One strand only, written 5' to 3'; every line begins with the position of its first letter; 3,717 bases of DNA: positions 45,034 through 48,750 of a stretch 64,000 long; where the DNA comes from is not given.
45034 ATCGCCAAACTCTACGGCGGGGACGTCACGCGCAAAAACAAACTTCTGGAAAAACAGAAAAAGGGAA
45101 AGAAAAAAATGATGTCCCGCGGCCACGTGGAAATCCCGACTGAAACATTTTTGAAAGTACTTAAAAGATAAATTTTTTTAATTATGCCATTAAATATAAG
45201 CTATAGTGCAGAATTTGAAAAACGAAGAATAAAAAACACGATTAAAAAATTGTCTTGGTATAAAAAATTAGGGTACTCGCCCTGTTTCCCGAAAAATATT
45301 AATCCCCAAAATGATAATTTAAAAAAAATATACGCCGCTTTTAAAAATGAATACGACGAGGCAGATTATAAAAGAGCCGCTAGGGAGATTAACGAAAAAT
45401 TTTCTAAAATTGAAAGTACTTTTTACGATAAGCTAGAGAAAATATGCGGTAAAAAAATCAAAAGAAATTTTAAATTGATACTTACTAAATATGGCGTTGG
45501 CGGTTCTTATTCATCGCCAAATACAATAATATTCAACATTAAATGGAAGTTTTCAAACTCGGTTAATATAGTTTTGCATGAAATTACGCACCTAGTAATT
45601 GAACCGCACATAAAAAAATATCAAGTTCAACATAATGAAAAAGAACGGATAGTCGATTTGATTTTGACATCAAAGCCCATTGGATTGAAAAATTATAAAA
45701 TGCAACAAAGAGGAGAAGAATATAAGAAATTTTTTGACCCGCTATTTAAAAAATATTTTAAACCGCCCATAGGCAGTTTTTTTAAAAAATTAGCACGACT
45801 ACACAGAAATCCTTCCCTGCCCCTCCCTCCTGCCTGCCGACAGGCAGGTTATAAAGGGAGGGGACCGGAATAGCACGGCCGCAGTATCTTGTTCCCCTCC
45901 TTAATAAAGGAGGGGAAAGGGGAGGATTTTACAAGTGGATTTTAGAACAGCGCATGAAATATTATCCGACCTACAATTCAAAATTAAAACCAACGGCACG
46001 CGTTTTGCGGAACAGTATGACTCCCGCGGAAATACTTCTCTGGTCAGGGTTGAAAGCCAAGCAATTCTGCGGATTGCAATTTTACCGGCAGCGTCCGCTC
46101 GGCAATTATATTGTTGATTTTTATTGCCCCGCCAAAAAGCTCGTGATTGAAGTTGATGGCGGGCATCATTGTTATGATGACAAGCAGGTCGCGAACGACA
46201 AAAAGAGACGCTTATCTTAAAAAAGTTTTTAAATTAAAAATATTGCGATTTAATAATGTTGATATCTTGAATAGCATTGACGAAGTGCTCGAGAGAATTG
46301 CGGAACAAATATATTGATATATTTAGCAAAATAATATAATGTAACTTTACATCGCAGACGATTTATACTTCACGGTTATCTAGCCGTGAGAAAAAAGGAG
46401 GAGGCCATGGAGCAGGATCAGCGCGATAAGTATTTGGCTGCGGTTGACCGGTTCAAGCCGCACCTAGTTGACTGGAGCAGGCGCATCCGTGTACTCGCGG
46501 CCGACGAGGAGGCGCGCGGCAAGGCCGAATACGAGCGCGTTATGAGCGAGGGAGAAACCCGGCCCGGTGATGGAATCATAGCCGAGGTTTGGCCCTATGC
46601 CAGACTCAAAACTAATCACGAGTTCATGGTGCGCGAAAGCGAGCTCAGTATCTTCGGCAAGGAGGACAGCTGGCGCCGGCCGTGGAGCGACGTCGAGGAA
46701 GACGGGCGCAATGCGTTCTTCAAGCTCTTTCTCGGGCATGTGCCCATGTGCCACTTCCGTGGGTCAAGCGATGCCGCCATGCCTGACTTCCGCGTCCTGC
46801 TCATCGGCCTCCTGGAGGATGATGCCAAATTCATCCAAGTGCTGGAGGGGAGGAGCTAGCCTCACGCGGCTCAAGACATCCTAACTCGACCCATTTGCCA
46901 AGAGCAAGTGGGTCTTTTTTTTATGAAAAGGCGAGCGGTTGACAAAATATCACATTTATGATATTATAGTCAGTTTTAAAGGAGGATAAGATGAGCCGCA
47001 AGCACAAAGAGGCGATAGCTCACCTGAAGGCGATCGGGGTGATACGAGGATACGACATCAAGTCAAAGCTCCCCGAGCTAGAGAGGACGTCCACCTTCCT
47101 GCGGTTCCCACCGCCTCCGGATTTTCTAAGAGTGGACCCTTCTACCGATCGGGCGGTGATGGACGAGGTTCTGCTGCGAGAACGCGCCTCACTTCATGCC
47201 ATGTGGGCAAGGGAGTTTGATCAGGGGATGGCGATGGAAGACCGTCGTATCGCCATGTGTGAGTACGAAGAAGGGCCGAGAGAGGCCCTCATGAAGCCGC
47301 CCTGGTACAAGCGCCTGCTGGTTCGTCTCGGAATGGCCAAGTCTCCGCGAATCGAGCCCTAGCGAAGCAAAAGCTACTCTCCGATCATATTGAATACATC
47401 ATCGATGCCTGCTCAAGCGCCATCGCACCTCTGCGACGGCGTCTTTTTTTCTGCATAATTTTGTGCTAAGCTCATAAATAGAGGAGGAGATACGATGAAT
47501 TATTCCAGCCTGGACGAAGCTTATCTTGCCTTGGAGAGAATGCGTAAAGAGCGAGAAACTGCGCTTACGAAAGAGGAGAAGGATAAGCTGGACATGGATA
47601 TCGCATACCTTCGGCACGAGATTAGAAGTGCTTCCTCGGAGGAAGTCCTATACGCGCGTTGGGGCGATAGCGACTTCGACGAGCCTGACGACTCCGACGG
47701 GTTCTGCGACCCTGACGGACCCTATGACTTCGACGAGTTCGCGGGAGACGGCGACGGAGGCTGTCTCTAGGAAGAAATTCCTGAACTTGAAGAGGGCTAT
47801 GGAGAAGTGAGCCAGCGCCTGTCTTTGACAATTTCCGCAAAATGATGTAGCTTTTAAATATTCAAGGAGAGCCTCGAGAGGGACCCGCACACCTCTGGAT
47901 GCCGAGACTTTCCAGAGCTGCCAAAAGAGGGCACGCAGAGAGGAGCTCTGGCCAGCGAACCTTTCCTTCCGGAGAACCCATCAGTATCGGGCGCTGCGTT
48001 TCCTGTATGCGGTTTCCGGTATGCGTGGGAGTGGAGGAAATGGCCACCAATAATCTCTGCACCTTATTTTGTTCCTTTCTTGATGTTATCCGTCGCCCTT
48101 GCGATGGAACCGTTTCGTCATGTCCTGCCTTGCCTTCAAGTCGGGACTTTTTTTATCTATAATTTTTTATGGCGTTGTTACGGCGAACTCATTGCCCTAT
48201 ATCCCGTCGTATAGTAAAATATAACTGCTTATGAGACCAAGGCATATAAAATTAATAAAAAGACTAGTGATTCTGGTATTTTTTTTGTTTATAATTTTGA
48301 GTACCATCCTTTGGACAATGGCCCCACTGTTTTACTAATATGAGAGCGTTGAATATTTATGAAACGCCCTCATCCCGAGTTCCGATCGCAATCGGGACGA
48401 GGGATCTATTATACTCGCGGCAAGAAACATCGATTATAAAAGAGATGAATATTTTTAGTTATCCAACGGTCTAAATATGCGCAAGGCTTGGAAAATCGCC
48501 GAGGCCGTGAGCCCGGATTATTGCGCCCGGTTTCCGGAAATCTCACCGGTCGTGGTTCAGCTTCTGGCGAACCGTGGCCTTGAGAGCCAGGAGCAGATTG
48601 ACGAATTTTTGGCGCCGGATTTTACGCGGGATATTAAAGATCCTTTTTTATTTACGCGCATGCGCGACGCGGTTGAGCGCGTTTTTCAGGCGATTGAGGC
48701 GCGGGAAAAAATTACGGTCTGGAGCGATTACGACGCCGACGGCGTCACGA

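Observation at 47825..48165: Promoter-to-terminator non-coding stretch of ~300 nt: candidate novel structured RNA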

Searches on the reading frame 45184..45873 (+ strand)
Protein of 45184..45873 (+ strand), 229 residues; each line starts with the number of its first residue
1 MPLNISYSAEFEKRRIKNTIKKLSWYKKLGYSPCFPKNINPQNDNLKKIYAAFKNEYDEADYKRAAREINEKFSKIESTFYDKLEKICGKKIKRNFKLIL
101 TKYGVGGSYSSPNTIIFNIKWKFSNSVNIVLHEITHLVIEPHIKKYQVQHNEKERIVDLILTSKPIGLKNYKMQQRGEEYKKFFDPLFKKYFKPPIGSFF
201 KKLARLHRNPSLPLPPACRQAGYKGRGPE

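Call 14: search_protein_families(library=pfam, proteins=[window:45184-45873:+], max_evalue=1)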
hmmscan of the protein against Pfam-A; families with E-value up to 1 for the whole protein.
window:45184-45873:+ (229 aa): 2 families
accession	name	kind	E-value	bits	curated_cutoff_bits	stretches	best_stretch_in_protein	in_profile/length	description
PF16286.10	DUF4932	-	0.018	14.8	28.7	1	66-160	141-248/332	Domain of unknown function (DUF4932)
PF01602.26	Adaptin_N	-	0.093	11.7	37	1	68-185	405-521/524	Adaptin N terminal region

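Call 15: search_protein_families(library=phrogs, proteins=[window:45184-45873:+], max_evalue=1)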
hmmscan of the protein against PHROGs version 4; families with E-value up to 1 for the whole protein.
window:45184-45873:+ (229 aa): 4 families
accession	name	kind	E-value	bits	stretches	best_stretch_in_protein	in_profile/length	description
phrog_12579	-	unknown function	0.068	13.3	1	39-93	9-59/545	-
phrog_12149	-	unknown function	0.13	13.6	1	44-103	3-60/93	-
phrog_10132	-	moron, auxiliary metabolic gene and host takeover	0.34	11.7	0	70-128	26-81/139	anti-restriction protein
phrog_13682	-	lysis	0.62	11.4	0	207-223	3-19/75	holin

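Call 71: search_protein_families(library=padloc, proteins=[window:45184-45873:+], max_evalue=1)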
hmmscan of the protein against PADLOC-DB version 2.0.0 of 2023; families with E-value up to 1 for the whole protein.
window:45184-45873:+ (229 aa): 0 families

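Call 72: search_protein_families(library=ncbifam, proteins=[window:45184-45873:+], max_evalue=1)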
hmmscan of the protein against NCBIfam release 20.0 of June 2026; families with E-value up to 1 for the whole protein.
window:45184-45873:+ (229 aa): 0 families

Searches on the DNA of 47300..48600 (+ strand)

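Call 4: search_rna_families(source=window, start=47300, end=48600, threshold=evalue, max_evalue=10, show_alignments=3)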
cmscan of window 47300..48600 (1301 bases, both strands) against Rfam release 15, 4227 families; matches with E-value up to 10: 3.
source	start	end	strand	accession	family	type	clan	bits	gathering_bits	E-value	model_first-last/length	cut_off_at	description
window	48361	48416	-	RF00507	Corona_FSE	Cis-reg; frameshift_element;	-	16.4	46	1.7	1-78/78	no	Coronavirus frameshifting stimulation element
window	47405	47455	-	RF02718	sca_ncR14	Gene; snRNA; snoRNA; scaRNA;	-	15.2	62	3.7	1-131/131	no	Small Cajal body specific RNA ncR14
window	48237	48293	-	RF01419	IsrR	Gene; antisense;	-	13.2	52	6.7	1-187/187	no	Antisense RNA which regulates isiA expression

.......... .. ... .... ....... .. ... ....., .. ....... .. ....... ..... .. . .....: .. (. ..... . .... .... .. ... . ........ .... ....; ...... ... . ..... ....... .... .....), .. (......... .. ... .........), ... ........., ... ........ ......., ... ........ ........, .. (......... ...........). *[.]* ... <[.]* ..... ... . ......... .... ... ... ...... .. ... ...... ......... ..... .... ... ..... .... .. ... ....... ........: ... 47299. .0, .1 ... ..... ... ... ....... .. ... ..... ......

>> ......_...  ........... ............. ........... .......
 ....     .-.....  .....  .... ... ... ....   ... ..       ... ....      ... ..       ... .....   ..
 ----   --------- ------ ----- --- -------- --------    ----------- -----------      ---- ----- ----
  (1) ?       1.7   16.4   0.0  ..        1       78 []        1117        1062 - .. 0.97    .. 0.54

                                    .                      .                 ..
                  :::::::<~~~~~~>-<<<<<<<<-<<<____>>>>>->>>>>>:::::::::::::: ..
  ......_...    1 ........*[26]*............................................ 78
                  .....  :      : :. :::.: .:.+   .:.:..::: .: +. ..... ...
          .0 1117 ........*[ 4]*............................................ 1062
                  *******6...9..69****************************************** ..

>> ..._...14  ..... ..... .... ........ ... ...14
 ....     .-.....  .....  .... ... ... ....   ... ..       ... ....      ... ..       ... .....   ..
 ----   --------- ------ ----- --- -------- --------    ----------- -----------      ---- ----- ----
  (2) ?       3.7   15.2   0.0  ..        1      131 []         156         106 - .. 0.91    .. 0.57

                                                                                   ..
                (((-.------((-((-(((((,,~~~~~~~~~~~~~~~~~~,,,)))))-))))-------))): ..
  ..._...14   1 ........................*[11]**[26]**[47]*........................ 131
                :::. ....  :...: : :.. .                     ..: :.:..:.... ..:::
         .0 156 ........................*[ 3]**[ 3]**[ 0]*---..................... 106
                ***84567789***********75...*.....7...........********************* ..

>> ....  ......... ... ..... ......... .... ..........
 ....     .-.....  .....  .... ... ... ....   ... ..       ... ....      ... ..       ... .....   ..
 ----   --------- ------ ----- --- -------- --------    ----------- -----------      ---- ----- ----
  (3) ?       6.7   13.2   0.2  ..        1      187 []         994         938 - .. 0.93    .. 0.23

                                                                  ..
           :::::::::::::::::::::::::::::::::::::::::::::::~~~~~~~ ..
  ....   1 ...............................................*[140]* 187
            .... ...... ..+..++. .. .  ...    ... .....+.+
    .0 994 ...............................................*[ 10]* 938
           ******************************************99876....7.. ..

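Call 30: search_dna_similar(query=window:47780-48230:+, collection=phages, mode=distant, max_evalue=1)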
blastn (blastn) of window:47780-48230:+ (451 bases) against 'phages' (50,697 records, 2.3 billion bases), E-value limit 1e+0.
Records with a match: 7; places in all: 8; records where one place covers at least 80% of the query: 0.
Best place of each record, by identity: >=99% 4; 90-95% 3.
By first word of the organism name: Staphylococcus 7.
By host as written in the record: Staphylococcus aureus 4; Staphylococcus xylosus WT2481 1; - 1; Mammaliicoccus vitulinus C5817 1.
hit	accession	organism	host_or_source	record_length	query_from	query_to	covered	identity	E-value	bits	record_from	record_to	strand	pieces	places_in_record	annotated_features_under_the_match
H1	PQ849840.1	Staphylococcus phage JS1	Staphylococcus xylosus WT2481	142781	359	389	7%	90.3%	1e-1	44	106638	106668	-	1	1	none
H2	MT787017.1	Staphylococcus phage WV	Staphylococcus aureus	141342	359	389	7%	90.3%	1e-1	44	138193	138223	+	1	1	record has no annotation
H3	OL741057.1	Staphylococcus phage vB_Sau_P68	Staphylococcus aureus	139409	359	389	7%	90.3%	1e-1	44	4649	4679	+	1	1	none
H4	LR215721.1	Staphylococcus phage Stab22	-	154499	368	389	5%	100.0%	5e-1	41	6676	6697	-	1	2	repeat_region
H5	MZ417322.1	Staphylococcus phage PG-2021_19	Mammaliicoccus vitulinus C5817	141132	368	389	5%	100.0%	5e-1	41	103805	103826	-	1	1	record has no annotation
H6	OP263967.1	Staphylococcus phage Biyabeda-mokiny_1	Staphylococcus aureus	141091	368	389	5%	100.0%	5e-1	41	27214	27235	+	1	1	none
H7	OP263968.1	Staphylococcus phage Biyabeda-mokiny_2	Staphylococcus aureus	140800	368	389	5%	100.0%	5e-1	41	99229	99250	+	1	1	none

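Call 31: search_dna_similar(query=window:47780-48230:+, collection=plasmids, mode=distant, max_evalue=1)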
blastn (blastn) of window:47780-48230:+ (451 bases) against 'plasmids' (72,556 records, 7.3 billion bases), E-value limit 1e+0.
Records with a match: 1; places in all: 1; records where one place covers at least 80% of the query: 0.
Best place of each record, by identity: 90-95% 1.
By first word of the organism name: Methylibium 1.
By predicted mobility (MOB-suite, as given by PLSDB): conjugative 1.
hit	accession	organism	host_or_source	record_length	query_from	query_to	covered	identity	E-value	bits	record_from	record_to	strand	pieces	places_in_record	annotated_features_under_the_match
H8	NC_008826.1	Methylibium petroleiphilum PM1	-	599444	87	114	6%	92.9%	4e-1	43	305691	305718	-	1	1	hypothetical protein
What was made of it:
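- Tried and rejected: Phage and plasmid blastn gave only chance matches of 22-31 nt (calls 30, 31).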

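Call 61: search_rna_families(source=window, start=47850, end=48165, threshold=evalue, max_evalue=10, show_alignments=2)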
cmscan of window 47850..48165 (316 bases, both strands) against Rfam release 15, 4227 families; matches with E-value up to 10: 0.
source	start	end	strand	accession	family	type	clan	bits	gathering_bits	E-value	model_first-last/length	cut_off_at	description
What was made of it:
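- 47860..48154 (+): Predicted non-coding transcript of about 295 nt. Rfam gives nothing at E<=10 (calls 4, 61).
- On Any Rfam 15 family (6S, tmRNA, RNase P, SRP, riboswitches, T-box, large ncRNAs such as OLE, ROOL, GOLLD, HEARO, raiA): Calls 4 and 61 found no match inside 47850-48165 at E<=10.
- On Riboswitch / transcription attenuator: No model matches (calls 4, 61).
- Closest known: 6S RNA. Different: No 6S model scores at E<=10 (calls 4, 61).
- Checked: Scans at E<=10 found nothing in the unit (calls 4, 61).
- No riboswitch, T-box or leader model matches at E<=10 (calls 4, 61).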

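Call 76: build_rna_model(alignment_id=A1, structure=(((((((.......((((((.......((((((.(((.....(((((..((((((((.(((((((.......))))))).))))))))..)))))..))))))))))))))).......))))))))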
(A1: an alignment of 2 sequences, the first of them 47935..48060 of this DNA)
Model R1 built from alignment A1 (2 sequences, 126 columns); structure: as given.
model positions 126; base pairs 42; branch points 0; effective number of sequences 0.64; information 0.589 bits per position. Calibrated on 0.2 Mb of random sequence (short: E-values are rough).
structure used (alignment columns):
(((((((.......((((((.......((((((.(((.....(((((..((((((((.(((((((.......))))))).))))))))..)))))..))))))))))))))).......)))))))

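Call 77: search_with_rna_model(model_id=R1, sources=[window, L003, L004, L006, L007, L009, L010, L011, L012, L013], max_evalue=10)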
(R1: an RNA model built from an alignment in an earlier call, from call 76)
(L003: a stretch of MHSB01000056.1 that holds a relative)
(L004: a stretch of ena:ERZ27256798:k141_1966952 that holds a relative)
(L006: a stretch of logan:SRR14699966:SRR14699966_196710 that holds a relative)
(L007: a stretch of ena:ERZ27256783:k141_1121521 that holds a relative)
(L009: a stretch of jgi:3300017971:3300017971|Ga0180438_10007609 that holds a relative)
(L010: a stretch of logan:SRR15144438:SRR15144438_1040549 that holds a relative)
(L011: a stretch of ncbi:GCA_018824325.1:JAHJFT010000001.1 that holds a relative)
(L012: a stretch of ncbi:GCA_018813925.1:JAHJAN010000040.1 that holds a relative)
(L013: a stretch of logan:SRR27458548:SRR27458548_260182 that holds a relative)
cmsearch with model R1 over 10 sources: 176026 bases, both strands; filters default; matches with E-value up to 10: 2.
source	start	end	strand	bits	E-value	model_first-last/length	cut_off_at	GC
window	47935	48060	+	156.5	9.6e-39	1-126/126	no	0.57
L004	16733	16820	+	12.7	2.7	1-126/126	no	0.52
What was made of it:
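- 47935..48060 (+): Core long imperfect hairpin, the best-defined part of the fold. A covariance model built from it finds only itself in 176 kb of window plus relatives' loci (call 77).
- On Conserved structured RNA (the standard used for new Rfam motifs): A covariance model of the core finds only itself (call 77).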

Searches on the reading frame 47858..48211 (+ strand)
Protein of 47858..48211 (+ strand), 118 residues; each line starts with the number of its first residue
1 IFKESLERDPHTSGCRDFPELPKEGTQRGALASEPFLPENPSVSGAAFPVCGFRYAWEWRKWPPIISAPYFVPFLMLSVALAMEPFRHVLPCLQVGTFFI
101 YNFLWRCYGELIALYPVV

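Call 39: find_related_loci(query=window:47858-48211:+, collection=metagenome_contigs, flank=5000)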
Query window:47858-48211:+ (118 aa) in metagenome_contigs; peptide patterns used: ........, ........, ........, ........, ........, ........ (x = any residue, [..] = any of these).
174 stretches matched a pattern, but none encodes a relative of the query by tblastn (E <= 1e-3).

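Call 40: find_related_loci(query=window:47858-48211:+, collection=viral_contigs, flank=5000)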
Query window:47858-48211:+ (118 aa) in viral_contigs; peptide patterns used: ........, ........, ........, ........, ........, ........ (x = any residue, [..] = any of these).
58 stretches matched a pattern, but none encodes a relative of the query by tblastn (E <= 1e-3).

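Call 42: search_protein_representatives(protein=window:47858-48211:+)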
Query: 118 residues. Proteins with E-value up to 0.001 (for the whole library): 3; up to 1e-10: 0; up to 1e-30: 0. The best 3 are listed.
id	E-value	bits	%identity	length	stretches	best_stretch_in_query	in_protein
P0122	4.9e-06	42.6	29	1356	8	26-64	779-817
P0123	4.0e-04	36.4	50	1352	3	21-48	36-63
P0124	6.7e-04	35.7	46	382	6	44-71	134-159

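Call 71: search_protein_families(library=padloc, proteins=[window:47858-48211:+], max_evalue=1)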
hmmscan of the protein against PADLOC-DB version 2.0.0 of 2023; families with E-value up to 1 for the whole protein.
window:47858-48211:+ (118 aa): 0 families

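Call 72: search_protein_families(library=ncbifam, proteins=[window:47858-48211:+], max_evalue=1)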
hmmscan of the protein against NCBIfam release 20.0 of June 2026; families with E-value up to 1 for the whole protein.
window:47858-48211:+ (118 aa): 0 families

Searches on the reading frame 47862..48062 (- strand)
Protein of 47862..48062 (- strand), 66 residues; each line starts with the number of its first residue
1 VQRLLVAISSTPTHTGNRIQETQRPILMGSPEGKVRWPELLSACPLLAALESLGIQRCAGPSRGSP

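Call 14: search_protein_families(library=pfam, proteins=[window:47862-48062:-], max_evalue=1)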
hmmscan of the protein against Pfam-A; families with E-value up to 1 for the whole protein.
window:47862-48062:- (66 aa): 0 families

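Call 15: search_protein_families(library=phrogs, proteins=[window:47862-48062:-], max_evalue=1)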
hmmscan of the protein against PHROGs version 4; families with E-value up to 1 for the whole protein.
window:47862-48062:- (66 aa): 0 families
